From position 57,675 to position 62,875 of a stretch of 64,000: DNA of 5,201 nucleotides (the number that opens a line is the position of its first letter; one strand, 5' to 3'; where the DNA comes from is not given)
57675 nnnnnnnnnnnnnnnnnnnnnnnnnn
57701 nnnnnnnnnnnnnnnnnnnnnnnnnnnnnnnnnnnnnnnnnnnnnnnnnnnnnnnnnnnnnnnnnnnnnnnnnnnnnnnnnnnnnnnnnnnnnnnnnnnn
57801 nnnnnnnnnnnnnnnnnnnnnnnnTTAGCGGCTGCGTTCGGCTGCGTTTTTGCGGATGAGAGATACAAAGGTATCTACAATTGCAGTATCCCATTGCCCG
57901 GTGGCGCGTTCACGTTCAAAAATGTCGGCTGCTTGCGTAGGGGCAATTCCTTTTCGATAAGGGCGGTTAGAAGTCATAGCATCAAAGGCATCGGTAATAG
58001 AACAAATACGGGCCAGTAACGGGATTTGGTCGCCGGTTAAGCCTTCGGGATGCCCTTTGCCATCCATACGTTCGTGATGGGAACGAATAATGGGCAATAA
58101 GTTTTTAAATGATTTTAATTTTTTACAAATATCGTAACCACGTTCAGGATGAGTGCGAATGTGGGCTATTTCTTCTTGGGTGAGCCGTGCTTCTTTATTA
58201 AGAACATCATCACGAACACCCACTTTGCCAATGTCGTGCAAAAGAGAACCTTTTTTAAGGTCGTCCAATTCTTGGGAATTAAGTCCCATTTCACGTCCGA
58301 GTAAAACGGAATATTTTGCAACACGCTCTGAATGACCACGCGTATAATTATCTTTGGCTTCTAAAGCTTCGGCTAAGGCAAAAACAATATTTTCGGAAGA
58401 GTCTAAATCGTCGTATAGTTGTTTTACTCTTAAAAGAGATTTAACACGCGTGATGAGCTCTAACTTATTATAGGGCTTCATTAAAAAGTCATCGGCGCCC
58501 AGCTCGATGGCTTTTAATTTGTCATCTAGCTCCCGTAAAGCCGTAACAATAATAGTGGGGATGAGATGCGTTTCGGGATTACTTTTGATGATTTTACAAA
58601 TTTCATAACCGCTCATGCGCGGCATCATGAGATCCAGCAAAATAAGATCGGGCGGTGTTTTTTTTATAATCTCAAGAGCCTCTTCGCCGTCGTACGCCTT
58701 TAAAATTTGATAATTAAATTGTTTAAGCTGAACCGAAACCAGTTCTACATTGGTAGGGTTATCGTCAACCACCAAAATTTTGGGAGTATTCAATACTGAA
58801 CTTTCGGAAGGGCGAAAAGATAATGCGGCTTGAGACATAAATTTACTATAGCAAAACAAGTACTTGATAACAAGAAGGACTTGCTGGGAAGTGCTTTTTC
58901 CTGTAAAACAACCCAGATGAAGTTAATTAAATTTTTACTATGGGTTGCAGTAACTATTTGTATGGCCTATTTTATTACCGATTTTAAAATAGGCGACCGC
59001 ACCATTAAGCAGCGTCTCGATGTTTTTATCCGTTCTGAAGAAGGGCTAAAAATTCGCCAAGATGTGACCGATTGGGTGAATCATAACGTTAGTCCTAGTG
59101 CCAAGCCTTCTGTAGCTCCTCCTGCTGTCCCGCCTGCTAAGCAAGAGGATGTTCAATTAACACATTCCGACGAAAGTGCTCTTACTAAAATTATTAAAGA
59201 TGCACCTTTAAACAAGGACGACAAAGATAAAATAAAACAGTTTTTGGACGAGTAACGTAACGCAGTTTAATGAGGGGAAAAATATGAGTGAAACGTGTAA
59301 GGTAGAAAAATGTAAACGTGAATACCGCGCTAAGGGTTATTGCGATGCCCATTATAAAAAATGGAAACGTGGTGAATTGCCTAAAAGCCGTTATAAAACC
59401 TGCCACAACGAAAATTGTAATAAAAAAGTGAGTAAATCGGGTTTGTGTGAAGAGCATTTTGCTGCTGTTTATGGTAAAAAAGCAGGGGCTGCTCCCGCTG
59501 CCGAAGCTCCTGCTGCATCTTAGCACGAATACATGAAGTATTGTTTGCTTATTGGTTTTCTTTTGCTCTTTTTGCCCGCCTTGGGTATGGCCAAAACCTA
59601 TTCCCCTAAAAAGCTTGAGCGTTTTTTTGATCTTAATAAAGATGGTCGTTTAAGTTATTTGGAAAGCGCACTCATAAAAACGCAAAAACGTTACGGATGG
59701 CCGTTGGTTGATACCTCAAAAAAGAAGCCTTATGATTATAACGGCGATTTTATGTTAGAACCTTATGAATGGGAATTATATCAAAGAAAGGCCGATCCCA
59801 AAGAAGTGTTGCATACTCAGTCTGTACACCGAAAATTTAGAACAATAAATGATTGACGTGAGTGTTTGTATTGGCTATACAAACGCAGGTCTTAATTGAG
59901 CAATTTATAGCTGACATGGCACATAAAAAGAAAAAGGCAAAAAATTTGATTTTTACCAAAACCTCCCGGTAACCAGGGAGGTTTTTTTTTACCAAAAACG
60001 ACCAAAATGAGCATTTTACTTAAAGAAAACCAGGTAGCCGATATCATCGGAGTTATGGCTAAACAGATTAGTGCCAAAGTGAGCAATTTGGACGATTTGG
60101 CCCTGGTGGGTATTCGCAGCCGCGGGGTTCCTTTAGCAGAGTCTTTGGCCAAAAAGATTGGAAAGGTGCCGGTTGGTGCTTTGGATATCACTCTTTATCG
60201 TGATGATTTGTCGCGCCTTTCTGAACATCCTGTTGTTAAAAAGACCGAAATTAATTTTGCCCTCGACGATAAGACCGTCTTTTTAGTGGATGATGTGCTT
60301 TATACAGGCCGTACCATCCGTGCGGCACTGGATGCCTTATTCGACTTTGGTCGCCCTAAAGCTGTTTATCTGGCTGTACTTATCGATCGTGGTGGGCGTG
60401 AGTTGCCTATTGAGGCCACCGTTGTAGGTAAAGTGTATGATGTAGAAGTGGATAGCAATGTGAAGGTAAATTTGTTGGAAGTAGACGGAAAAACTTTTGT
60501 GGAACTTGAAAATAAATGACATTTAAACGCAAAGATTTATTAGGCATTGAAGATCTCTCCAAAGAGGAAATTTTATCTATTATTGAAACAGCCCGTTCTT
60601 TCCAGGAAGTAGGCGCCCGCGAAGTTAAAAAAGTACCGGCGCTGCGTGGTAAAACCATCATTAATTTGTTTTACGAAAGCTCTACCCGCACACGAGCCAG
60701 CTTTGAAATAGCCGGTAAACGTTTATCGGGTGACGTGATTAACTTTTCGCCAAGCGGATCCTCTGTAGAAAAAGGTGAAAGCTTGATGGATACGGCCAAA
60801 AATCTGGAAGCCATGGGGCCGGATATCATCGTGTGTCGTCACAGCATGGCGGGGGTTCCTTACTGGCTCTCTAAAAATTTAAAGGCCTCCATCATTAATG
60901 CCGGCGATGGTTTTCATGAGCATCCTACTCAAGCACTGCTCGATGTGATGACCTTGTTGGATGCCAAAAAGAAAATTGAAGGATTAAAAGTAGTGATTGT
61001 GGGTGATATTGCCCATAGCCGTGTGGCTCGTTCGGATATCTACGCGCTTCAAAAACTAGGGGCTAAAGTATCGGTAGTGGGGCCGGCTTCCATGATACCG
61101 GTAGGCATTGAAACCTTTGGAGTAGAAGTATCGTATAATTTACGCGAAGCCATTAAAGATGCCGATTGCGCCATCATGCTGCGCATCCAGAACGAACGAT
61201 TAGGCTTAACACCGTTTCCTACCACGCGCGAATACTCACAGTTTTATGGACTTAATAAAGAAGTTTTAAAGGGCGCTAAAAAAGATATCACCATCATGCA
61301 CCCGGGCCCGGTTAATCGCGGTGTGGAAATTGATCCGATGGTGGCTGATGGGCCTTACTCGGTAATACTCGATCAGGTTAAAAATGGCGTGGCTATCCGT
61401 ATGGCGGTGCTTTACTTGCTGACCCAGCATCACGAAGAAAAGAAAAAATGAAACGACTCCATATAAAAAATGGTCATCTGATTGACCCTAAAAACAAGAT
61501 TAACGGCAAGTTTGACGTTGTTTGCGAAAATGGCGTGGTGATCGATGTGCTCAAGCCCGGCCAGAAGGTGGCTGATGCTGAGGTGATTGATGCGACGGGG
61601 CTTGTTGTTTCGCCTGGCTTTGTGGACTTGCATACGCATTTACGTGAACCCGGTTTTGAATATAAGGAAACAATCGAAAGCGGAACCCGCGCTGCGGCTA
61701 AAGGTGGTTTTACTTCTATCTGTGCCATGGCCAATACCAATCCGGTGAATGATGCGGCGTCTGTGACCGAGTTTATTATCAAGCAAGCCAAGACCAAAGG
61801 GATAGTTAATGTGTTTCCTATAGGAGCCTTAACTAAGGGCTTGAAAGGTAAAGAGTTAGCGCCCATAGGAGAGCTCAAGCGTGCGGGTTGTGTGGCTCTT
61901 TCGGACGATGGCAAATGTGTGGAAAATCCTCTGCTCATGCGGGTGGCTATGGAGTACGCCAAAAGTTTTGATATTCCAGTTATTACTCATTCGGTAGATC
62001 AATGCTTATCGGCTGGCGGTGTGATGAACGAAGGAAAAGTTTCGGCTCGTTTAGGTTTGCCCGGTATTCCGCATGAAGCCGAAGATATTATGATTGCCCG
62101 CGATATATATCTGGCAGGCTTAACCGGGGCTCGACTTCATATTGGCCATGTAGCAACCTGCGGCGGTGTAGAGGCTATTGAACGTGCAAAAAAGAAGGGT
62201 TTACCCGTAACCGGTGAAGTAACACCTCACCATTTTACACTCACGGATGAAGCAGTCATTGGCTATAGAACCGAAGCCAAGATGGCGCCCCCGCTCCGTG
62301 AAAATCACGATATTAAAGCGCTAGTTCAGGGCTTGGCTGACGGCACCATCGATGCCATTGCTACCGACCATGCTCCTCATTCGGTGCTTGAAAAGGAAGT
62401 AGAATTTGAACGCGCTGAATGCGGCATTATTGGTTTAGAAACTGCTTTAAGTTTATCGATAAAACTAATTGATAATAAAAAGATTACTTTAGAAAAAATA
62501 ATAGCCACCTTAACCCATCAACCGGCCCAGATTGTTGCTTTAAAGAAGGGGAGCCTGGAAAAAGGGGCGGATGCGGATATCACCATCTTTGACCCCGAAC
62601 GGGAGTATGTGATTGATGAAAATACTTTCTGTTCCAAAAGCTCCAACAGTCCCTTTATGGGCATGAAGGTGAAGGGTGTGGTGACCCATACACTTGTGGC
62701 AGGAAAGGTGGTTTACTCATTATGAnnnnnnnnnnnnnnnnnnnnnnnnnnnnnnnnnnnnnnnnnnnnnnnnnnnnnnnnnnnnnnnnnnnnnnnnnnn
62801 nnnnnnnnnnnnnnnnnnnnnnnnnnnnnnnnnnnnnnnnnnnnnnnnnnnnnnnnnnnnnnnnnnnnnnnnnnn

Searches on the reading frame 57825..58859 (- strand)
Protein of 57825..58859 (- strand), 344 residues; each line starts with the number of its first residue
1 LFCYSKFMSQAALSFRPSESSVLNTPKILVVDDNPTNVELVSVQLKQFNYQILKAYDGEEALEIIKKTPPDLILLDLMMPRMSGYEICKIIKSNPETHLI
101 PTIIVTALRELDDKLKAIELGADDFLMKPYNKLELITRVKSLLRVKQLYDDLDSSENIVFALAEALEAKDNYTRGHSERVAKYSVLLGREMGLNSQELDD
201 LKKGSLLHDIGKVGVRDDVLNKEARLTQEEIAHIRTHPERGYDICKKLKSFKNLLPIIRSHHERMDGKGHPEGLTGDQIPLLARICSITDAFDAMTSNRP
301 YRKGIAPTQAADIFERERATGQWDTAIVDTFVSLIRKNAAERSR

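Call 36: search_protein_families(library=pfam, proteins=[window:57825-58859:-], max_evalue=0.001)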
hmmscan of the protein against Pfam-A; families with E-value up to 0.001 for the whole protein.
window:57825-58859:- (344 aa): 3 families
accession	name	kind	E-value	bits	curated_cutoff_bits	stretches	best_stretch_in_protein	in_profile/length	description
PF13487.12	HD_5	-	8.5e-36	123.7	27.2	1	162-326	3-169/170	HD domain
PF00072.30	Response_reg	-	1.7e-30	105.9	30.2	1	28-140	1-111/111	Response regulator receiver domain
PF01966.28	HD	-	1.6e-20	74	22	1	175-295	3-116/116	HD domain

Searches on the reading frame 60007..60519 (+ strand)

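Call 36: search_protein_families(library=pfam, proteins=[window:60007-60519:+], max_evalue=0.001)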
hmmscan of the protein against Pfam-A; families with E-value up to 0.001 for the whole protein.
window:60007-60519:+ (170 aa): 2 families
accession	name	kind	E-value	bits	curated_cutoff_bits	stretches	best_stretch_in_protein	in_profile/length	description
PF00156.33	Pribosyltran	-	6.9e-23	81.1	26.3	1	4-141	5-139/158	Phosphoribosyl transferase domain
PF14681.12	UPRTase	-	4.9e-06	26.6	27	1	16-126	53-159/206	Uracil phosphoribosyltransferase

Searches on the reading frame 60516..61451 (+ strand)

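Call 36: search_protein_families(library=pfam, proteins=[window:60516-61451:+], max_evalue=0.001)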
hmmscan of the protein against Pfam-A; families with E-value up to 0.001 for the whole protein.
window:60516-61451:+ (311 aa): 2 families
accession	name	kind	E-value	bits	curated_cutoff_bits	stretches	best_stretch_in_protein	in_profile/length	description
PF02729.26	OTCace_N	-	1.4e-44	152.2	29.9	1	6-147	1-146/148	Aspartate/ornithine carbamoyltransferase, carbamoyl-P binding domain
PF00185.30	OTCace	-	4.1e-28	98.8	29.4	1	155-302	1-157/157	Aspartate/ornithine carbamoyltransferase, Asp/Orn binding domain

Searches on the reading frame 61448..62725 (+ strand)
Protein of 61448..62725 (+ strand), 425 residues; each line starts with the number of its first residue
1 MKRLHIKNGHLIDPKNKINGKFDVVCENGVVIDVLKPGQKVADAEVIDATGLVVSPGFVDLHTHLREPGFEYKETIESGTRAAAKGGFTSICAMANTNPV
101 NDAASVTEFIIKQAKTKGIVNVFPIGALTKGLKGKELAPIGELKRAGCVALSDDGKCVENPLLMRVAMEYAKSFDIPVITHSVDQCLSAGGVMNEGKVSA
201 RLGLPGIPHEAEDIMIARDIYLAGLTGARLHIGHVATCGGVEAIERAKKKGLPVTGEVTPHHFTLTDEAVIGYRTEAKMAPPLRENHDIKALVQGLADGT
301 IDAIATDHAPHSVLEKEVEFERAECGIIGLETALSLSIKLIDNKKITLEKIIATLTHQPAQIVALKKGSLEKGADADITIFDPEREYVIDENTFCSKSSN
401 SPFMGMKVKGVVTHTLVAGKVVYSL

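Call 36: search_protein_families(library=pfam, proteins=[window:61448-62725:+], max_evalue=0.001)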
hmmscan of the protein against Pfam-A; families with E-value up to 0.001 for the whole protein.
window:61448-62725:+ (425 aa): 3 families
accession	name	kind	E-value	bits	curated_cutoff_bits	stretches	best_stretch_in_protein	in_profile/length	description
PF01979.26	Amidohydro_1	-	5.8e-32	111.7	25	1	53-422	1-345/345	Amidohydrolase family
PF07969.17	Amidohydro_3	-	1.3e-19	71.5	29.7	2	341-423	402-472/472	Amidohydrolase family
PF12890.13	DHOase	-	7.5e-06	26.5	21.2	1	53-237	3-139/142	Dihydro-orotase-like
